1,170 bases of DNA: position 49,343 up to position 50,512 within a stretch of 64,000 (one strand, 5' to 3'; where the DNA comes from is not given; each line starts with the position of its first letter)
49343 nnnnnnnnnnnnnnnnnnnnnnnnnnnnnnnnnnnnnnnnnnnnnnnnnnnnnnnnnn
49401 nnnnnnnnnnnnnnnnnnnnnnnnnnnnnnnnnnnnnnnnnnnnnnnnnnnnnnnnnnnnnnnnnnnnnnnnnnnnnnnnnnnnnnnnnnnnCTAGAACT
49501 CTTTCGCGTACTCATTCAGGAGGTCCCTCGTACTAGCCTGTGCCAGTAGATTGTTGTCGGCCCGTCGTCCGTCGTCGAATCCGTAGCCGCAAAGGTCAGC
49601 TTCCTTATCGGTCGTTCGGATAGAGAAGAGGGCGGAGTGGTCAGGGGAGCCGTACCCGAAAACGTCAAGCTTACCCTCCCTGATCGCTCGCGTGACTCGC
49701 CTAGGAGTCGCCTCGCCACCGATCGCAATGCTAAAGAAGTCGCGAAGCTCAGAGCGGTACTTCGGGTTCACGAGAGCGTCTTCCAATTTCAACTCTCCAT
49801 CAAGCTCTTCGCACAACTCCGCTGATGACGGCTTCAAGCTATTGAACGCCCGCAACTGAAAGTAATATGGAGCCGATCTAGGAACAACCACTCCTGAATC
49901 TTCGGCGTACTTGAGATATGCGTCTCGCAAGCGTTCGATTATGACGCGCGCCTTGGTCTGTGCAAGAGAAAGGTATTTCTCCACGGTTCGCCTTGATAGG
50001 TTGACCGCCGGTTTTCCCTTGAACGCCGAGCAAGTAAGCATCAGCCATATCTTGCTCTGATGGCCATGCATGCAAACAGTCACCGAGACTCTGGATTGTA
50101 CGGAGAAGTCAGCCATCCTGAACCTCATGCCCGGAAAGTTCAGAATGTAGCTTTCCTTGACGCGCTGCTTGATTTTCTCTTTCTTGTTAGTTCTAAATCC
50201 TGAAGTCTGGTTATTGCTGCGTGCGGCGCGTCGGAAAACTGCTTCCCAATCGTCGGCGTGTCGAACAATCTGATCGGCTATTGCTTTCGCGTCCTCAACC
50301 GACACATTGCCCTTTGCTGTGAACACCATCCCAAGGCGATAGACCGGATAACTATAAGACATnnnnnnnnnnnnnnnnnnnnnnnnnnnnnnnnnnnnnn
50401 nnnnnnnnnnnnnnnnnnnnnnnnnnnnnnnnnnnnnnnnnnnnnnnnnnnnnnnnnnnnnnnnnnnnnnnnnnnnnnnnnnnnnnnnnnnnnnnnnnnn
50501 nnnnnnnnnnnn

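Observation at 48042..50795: Low-GC two-gene islet: unknown 289-aa protein coupled to a divergent nitrilase-fold protein - candidate undescribed conflict/defence module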

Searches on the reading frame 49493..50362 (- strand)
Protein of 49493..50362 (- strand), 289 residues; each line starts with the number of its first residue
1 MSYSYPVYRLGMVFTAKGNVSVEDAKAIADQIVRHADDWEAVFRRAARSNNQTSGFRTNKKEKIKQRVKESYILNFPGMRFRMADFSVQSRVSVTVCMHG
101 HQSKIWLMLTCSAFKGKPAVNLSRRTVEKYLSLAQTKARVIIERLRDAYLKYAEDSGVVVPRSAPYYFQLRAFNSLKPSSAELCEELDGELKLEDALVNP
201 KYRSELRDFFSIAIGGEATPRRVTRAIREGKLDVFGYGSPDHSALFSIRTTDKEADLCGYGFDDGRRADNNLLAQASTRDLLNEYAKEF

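Call 3: search_protein_families(library=pfam, proteins=[window:49493-50362:-], max_evalue=1)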
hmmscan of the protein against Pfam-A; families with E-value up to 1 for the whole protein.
window:49493-50362:- (289 aa): 0 families

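Call 4: search_protein_families(library=padloc, proteins=[window:49493-50362:-], max_evalue=1)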
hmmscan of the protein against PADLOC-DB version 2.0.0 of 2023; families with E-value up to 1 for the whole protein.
window:49493-50362:- (289 aa): 0 families

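Call 5: search_protein_families(library=ncbifam, proteins=[window:49493-50362:-], max_evalue=1)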
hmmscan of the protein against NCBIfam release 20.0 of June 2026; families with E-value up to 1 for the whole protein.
window:49493-50362:- (289 aa): 1 family
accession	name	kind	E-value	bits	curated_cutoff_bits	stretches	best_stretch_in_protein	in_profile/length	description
NF058649.1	GTSAG_HSLs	subfamily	0.18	11.2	380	1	16-100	16-99/312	GTSAG motif subfamily hormone-sensitive lipase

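Call 7: find_homologous_proteins(query=window:49493-50362:-, max_evalue=0.001)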
Query window:49493-50362:- (289 aa): 14 proteins with E <= 0.001 among 1560 candidates.
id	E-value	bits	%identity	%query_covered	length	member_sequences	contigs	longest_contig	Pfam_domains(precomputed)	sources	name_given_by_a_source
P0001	5.9e-189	644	100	100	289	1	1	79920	-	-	-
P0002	1.3e-132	459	79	90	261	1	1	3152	-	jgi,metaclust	metaclust:\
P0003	3.3e-112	392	63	100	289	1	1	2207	-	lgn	-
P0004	2.8e-108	380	60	100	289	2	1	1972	-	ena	-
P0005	6.8e-84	300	50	100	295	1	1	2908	-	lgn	-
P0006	3.3e-83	297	46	100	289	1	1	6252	-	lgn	-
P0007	4.2e-83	297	48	100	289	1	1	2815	-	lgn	-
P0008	2.9e-80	288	50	100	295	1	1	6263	-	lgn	-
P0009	1.6e-78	282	47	100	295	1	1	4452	-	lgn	-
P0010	5.6e-71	257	44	99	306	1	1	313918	-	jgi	jgi:hypothetical protein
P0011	2.7e-69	252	44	100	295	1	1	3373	-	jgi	jgi:hypothetical protein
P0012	2.7e-63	232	41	96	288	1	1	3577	-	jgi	jgi:hypothetical protein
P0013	2.9e-60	222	41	100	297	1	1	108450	-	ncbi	-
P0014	5.4e-54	202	38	100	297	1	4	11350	-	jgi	-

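Call 27: predict_structure(alignment_id=A1)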
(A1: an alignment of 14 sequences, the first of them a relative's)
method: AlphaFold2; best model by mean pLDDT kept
length: 289 residues; sequences in the alignment: 14
mean_pLDDT: 83.2   pTM: 0.85
mean pLDDT of the five models: 83.2, 82.5, 82.4, 79.1, 78.7
residues with pLDDT >= 90: 132; 70-90: 117; 50-70: 18; < 50: 22
segments of 3 or more residues with pLDDT < 50: 270-289
pLDDT, mean of each block of 10 residues (from residue 1): 85 83 88 90 91 87 74 86 95 83 89 92 93 95 93 87 82 83 83 90 91 90 92 78 80 88 57 44 35
secondary structure, 60 per line:
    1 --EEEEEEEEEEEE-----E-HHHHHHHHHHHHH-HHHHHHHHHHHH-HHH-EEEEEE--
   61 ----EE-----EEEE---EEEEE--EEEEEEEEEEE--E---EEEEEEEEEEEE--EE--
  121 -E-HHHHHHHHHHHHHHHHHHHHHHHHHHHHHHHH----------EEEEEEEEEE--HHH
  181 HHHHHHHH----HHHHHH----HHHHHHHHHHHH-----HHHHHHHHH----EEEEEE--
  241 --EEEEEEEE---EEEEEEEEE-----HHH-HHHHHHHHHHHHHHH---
elements in order: E3-14 H22-34 H36-47 E53-58 E72-75 E79-83 E86-96 E103-114 H124-155 E166-175 H178-188 H193-198 H203-214 H220-228 E233-238 E243-250 E254-262 H272-286

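Call 31: fold_search(model_id=the predicted structure, library=pdb)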
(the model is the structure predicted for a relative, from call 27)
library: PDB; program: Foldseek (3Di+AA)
matches with E <= 10: 689; with E <= 0.001: 1
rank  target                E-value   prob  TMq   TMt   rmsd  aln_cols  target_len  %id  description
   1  2fpn                  1.6e-04  0.95  0.22  0.29  17.1       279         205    8  The crystal structure of the ywmB protein from Bacillus subtilis (released 2006-03-14)
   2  5jo1_A                1.1e-03  0.91  0.23  0.33  10.4       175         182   10  Crystal structure of phaseic acid-bound abscisic acid receptor PYL3 in complex with type 2C protein phosphatase HAB1 (released 2016-09-07)
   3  6v8l_A                1.4e-03  0.96  0.25  0.40   9.6       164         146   15  Crystal structure of Ara h 8.0201 (released 2020-12-16)
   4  2ns9_B                1.5e-03  0.97  0.27  0.44   7.3       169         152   10  Crystal structure of protein APE2225 from Aeropyrum pernix K1, Pfam COXG (released 2006-11-14)
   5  7szg_A                1.6e-03  0.85  0.22  0.21  11.2       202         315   13  Structure of the Rieske Non-heme Iron Oxygenase GxtA Pressurized with Xenon (released 2022-01-19)
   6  6v8s_J                1.7e-03  0.94  0.25  0.39  10.8       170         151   12  Crystal structure of Ara h 8.0201 (released 2020-12-16)
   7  6v8j_B                1.8e-03  0.93  0.25  0.40  10.7       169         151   14  Crystal structure of Ara h 8.0201 (released 2020-12-16)
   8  5d0q_C                1.8e-03  0.41  0.18  0.17  18.8       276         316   10  BamACDE complex, outer membrane beta-barrel assembly machinery (BAM) complex (released 2016-03-09)
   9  7szg_C                2.0e-03  0.82  0.20  0.19  13.8       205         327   13  Structure of the Rieske Non-heme Iron Oxygenase GxtA Pressurized with Xenon (released 2022-01-19)
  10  6v8l_B                2.7e-03  0.93  0.26  0.41   9.5       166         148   14  Crystal structure of Ara h 8.0201 (released 2020-12-16)
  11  4dsb_B                2.8e-03  0.93  0.25  0.36   6.6       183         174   12  Complex Structure of Abscisic Acid Receptor PYL3 with (+)-ABA in Spacegroup of I 212121 at 2.70A (released 2012-06-06)
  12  3tvq                  3.2e-03  0.93  0.26  0.42   8.3       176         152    8  Crystal structure of TCM Aro/Cyc complexed with trans-dihidroquercetin (released 2012-04-04)
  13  6v8m_A                3.2e-03  0.89  0.24  0.37   6.8       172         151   13  Crystal structure of Ara h 8.0201 (released 2020-12-16)
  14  6v8h_G                3.4e-03  0.92  0.26  0.42   9.8       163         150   15  Crystal structure of Ara h 8.0201 (released 2020-12-16)
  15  6v8h_A                3.4e-03  0.87  0.24  0.38  11.4       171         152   14  Crystal structure of Ara h 8.0201 (released 2020-12-16)
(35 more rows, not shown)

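Call 33: search_protein_representatives(alignment_id=A1)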
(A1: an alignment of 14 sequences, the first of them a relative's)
Query: 14 sequences, 289 profile positions. Proteins with E-value up to 0.001 (for the whole library): 197; up to 1e-10: 78; up to 1e-30: 17. The best 150 are listed.
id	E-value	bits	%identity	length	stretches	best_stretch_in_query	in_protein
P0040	1.1e-111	389.3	-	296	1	1-289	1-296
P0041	5.3e-84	298.4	-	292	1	2-289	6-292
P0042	1.6e-76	273.8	-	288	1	1-288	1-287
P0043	6.5e-76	271.8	-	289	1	2-289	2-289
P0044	6.9e-76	271.8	-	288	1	3-288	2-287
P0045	8.5e-73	261.6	-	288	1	3-288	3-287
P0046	3.2e-71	256.5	-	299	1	2-289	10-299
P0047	8.3e-71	255.1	-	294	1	1-289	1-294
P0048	2.7e-69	250.1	-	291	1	1-289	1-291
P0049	3.8e-45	170.9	-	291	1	1-289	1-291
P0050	9.5e-45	169.6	-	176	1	115-289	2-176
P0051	2.1e-41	158.6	-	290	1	3-287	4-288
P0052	5.7e-40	153.9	-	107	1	1-107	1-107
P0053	1.2e-34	136.5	-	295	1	3-287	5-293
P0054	7.8e-33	130.5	-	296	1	3-289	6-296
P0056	8.6e-31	123.8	-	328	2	4-227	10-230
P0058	2.2e-27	112.6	-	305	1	2-287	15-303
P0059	2.8e-26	108.9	-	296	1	4-289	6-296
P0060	1.1e-25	107.0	-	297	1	4-289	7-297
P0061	7.0e-25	104.4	-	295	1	4-288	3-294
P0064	4.5e-24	101.7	-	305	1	4-230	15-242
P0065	8.9e-23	97.4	-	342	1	1-227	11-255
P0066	1.3e-22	96.9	-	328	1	1-289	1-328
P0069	1.3e-20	90.3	-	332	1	4-229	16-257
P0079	3.3e-18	82.4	-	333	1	4-215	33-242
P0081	1.1e-16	77.4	-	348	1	2-171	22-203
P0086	4.0e-15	72.4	-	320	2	4-180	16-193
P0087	4.1e-15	72.3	-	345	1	2-230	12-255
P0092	2.0e-14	70.0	-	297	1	2-269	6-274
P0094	3.9e-14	69.1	-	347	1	4-267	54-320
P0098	5.7e-13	65.3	-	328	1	16-197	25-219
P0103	4.1e-12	62.5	-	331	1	2-222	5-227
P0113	3.3e-11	59.5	-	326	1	2-219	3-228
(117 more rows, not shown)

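Call 35: search_protein_families(library=pfam, alignment_id=A3, max_evalue=0.01)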
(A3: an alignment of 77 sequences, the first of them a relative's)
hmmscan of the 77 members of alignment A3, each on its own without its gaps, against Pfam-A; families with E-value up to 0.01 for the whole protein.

A. member 1, P0001 (289 aa): 0 families

B. families by the number of members that match (of 77 scanned): 5 families
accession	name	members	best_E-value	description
PF03086.20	DUF240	1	0.00092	Domain of unknown function (DUF240)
PF11989.14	Dsl1_C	1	0.003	Retrograde transport protein Dsl1 C terminal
PF20374.3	DUF6669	1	0.0044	Family of unknown function (DUF6669)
PF17148.9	DUF5117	1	0.0048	Domain of unknown function (DUF5117)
PF16238.11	DUF4897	1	0.0079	Domain of unknown function (DUF4897)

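Call 36: search_protein_families(library=padloc, alignment_id=A3, max_evalue=0.01)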
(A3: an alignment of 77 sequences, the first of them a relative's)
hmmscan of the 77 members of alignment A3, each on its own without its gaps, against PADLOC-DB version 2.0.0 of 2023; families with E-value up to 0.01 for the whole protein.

A. member 1, P0001 (289 aa): 0 families

B. families by the number of members that match (of 77 scanned): 1 family
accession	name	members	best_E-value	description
PDLC01439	typeIV_DinG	1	0.0054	CAS-IV-A; associated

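Call 42: find_homologous_proteins(query=A3, max_evalue=0.00001)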
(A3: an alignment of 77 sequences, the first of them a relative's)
Query A3 (77 sequences) (289 aa, profile of the alignment): 16 proteins with E <= 0.00001 among 8000 candidates.
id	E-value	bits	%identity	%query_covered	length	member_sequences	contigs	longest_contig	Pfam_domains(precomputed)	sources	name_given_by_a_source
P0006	7.7e-81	290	46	100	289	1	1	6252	-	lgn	-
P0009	4.6e-77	277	47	100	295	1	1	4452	-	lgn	-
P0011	1.2e-75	273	44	100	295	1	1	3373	-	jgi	jgi:hypothetical protein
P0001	5.1e-75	271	100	100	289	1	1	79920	-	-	-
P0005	1.9e-73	265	50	100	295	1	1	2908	-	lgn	-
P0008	7.1e-71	257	50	100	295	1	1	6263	-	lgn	-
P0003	6.4e-69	251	63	100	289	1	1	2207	-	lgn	-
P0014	1.4e-68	249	38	100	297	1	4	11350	-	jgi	-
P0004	1.5e-68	249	60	100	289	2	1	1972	-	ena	-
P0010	4.0e-68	248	44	99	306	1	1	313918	-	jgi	jgi:hypothetical protein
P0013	4.8e-67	244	41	100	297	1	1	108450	-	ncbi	-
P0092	3.5e-64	235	23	31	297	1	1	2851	-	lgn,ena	-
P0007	5.3e-64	234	48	100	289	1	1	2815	-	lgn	-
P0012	7.9e-62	227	41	96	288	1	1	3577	-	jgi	jgi:hypothetical protein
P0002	2.9e-60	222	79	90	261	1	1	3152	-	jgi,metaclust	metaclust:\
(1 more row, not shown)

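Call 43: list_cluster_members(proteins=[P0049, P0051, P0053, P0056, P0060, P0065, P0066, P0079, P0086, P0098])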
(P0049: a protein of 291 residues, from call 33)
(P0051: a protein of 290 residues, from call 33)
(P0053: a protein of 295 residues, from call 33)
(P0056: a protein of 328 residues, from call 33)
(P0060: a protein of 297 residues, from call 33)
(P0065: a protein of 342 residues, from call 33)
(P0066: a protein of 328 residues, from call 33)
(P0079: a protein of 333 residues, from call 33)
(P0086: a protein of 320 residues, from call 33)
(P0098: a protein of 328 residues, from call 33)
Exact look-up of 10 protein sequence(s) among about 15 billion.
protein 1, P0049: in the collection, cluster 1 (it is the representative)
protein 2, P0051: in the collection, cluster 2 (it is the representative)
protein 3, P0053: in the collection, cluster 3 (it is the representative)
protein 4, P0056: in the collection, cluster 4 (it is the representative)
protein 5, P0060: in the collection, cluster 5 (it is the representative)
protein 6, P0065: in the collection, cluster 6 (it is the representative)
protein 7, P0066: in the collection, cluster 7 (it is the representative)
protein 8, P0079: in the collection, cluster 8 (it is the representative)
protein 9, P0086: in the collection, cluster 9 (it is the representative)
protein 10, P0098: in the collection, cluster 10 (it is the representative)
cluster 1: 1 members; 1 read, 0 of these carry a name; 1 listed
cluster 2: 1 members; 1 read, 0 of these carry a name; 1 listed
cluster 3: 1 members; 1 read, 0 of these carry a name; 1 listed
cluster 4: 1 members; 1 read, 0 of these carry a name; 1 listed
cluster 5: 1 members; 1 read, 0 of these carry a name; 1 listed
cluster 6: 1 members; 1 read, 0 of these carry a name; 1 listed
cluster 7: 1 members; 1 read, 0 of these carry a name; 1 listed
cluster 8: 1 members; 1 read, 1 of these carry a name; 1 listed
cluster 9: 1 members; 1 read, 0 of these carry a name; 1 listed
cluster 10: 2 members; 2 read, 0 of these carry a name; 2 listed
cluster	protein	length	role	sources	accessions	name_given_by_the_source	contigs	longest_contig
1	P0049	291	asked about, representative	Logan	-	-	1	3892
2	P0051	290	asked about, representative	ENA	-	-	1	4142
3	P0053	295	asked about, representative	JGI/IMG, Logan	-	-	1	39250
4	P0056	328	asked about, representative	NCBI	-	-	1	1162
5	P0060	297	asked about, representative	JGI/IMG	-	-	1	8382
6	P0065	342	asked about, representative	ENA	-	-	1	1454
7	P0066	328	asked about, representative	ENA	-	-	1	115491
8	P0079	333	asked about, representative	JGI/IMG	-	hypothetical protein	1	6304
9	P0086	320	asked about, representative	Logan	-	-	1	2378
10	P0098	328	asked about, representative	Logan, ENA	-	-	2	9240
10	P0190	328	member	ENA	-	-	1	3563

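Call 44: find_encoding_contigs(protein=P0092, flank=10000, max_places=3)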
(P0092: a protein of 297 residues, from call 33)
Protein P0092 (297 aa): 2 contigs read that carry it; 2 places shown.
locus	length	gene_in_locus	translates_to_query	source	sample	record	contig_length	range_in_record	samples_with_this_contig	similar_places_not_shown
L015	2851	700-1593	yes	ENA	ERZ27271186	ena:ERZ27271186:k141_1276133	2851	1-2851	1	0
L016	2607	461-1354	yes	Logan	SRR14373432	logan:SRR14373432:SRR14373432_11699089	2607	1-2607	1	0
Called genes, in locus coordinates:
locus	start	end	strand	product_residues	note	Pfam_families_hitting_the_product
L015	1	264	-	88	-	?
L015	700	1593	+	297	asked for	-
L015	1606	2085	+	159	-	-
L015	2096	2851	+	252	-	?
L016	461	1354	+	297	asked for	-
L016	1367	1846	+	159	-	-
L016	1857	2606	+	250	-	?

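Call 45: find_encoding_contigs(protein=P0066, flank=10000, max_places=2)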
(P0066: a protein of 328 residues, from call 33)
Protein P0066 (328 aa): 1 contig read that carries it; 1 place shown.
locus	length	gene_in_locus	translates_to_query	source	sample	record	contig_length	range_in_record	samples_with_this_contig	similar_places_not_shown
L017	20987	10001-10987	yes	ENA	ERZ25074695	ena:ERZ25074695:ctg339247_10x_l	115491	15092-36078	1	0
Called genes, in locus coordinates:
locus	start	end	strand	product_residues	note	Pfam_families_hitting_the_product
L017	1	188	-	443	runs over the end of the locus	-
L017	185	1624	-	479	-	PF02321:OEP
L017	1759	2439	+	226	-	PF00440:TetR_N, PF14246:TetR_C_7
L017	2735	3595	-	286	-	PF08241:Methyltransf_11 (weak)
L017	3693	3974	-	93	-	PF01176:eIF-1a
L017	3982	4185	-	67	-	-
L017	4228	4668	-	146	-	PF00254:FKBP_C (weak)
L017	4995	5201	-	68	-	PF00313:CSD, PF08206:OB_RNB (weak)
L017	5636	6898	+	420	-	PF00270:DEAD, PF04851:ResIII, PF00271:Helicase_C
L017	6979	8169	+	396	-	PF00487:FA_desaturase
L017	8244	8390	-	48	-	PF13356:Arm-DNA-bind_3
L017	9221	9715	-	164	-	-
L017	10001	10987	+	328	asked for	-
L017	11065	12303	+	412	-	-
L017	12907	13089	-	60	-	-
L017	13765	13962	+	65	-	PF02604:PhdYeFM_antitox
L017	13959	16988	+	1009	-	PF04313:HSDR_N, PF00270:DEAD (weak), PF04851:ResIII, PF18766:SWI2_SNF2, PF22679:T1R_D3-like, PF12008:EcoR124_C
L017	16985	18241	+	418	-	PF01420:Methylase_S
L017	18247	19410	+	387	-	PF13166:AAA_13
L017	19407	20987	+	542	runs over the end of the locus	PF12161:HsdM_N, PF02384:N6_Mtase, PF07669:Eco57I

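Call 46: find_encoding_contigs(protein=P0053, flank=10000, max_places=2)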
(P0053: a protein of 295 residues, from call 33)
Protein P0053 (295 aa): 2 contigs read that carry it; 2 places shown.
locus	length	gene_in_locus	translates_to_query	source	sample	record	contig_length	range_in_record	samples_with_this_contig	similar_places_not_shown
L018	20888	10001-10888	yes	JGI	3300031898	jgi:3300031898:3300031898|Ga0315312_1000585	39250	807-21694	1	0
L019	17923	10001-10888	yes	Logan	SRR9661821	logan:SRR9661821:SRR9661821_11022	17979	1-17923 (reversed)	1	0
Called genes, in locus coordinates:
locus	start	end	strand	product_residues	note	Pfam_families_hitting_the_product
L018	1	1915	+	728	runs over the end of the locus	PF01935:DUF87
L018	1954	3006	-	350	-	PF01555:N6_N4_Mtase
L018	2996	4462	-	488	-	PF03130:HEAT_PBS (faint), PF13646:HEAT_2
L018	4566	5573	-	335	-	PF13289:SIR2_2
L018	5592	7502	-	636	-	PF02171:Piwi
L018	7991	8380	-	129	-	-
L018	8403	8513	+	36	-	-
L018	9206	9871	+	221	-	PF13610:DDE_Tnp_IS240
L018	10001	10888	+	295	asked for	-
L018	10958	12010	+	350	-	-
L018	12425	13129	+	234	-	-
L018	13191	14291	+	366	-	PF13191:AAA_16, PF13401:AAA_22, PF22703:Cdc6_lid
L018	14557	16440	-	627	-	PF13175:AAA_15 (weak), PF13304:AAA_21, PF20469:OLD-like_TOPRIM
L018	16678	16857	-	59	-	-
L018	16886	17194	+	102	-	-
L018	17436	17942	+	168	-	-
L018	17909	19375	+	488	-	-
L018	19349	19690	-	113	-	-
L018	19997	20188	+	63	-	-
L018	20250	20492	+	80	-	-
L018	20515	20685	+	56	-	-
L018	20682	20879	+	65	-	-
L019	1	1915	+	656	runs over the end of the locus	?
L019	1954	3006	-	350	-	PF01555:N6_N4_Mtase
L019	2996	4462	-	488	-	PF03130:HEAT_PBS (faint), PF13646:HEAT_2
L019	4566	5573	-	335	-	PF13289:SIR2_2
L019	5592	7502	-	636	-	PF02171:Piwi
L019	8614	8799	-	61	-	-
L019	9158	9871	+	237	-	PF13610:DDE_Tnp_IS240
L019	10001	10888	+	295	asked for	-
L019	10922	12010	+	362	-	-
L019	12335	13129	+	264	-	-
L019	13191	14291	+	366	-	PF13191:AAA_16, PF13401:AAA_22, PF22703:Cdc6_lid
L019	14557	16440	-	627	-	PF13175:AAA_15 (weak), PF13304:AAA_21, PF20469:OLD-like_TOPRIM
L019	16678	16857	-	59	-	-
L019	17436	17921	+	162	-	?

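Call 47: search_protein_families(library=pfam, proteins=[L015:1606-2085:+, L015:2096-2851:+], max_evalue=1)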
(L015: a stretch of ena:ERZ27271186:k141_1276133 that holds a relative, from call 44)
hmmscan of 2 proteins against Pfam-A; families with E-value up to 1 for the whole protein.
L015:1606-2085:+ (159 aa): 0 families

L015:2096-2851:+ (252 aa): 1 family
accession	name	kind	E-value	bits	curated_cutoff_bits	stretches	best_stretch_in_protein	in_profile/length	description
PF00795.27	CN_hydrolase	-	1.5e-07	31.5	23.2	1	89-201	23-154/256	Carbon-nitrogen hydrolase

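Call 49: search_protein_families(library=pfam, proteins=[L017:11065-12303:+, L018:10958-12010:+, L019:10922-12010:+, L018:12425-13129:+, L017:9221-9715:-], max_evalue=1)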
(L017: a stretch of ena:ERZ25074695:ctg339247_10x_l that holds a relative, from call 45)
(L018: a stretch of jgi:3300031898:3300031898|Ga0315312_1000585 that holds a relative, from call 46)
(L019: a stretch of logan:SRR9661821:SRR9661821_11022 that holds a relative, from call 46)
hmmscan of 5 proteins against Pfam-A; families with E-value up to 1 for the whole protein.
L017:11065-12303:+ (412 aa): 1 family
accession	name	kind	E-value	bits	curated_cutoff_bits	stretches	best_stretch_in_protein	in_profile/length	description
PF00795.27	CN_hydrolase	-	0.00066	19.5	23.2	1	141-279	18-155/256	Carbon-nitrogen hydrolase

L018:10958-12010:+ (350 aa): 1 family
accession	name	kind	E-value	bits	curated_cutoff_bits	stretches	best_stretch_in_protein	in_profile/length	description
PF00795.27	CN_hydrolase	-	0.011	15.5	23.2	1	84-215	15-151/256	Carbon-nitrogen hydrolase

L019:10922-12010:+ (362 aa): 1 family
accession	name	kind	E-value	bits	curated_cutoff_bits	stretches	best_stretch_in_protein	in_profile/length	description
PF00795.27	CN_hydrolase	-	0.012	15.4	23.2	1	96-227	15-151/256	Carbon-nitrogen hydrolase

L018:12425-13129:+ (234 aa): 1 family
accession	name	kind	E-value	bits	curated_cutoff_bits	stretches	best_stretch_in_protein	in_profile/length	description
PF10026.15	DUF2268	-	0.021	14.8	23.6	1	9-50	45-88/195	Predicted Zn-dependent protease (DUF2268)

L017:9221-9715:- (164 aa): 1 family
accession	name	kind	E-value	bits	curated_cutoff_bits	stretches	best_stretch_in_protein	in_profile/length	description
PF08924.17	Rv2525c_GlyHyd-like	-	0.27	11.8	27.2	0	14-46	63-95/198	Rv2525c-like, glycoside hydrolase-like domain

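Call 68: search_solved_structures(query=A3, max_evalue=10, show_alignments=1)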
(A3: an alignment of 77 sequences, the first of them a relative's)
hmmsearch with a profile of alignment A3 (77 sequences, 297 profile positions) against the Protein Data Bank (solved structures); distinct sequences matched with E-value up to 10: 5.
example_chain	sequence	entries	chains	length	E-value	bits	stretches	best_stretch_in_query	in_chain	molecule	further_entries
9hnh_A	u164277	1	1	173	0.1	15.1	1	116-170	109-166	Chains: A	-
4f11_A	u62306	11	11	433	0.82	12.2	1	166-271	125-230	Gamma-aminobutyric acid type B receptor subunit 2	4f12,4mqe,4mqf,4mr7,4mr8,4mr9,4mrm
6w2x_B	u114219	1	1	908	1.1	11.8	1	166-271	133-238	Gamma-aminobutyric acid type B receptor subunit 2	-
9cfs_A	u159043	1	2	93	5.2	9.5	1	26-54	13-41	Long regulatory protein rop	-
4uos_A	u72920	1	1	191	5.3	9.5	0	128-229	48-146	DESIGNED HELICAL BUNDLE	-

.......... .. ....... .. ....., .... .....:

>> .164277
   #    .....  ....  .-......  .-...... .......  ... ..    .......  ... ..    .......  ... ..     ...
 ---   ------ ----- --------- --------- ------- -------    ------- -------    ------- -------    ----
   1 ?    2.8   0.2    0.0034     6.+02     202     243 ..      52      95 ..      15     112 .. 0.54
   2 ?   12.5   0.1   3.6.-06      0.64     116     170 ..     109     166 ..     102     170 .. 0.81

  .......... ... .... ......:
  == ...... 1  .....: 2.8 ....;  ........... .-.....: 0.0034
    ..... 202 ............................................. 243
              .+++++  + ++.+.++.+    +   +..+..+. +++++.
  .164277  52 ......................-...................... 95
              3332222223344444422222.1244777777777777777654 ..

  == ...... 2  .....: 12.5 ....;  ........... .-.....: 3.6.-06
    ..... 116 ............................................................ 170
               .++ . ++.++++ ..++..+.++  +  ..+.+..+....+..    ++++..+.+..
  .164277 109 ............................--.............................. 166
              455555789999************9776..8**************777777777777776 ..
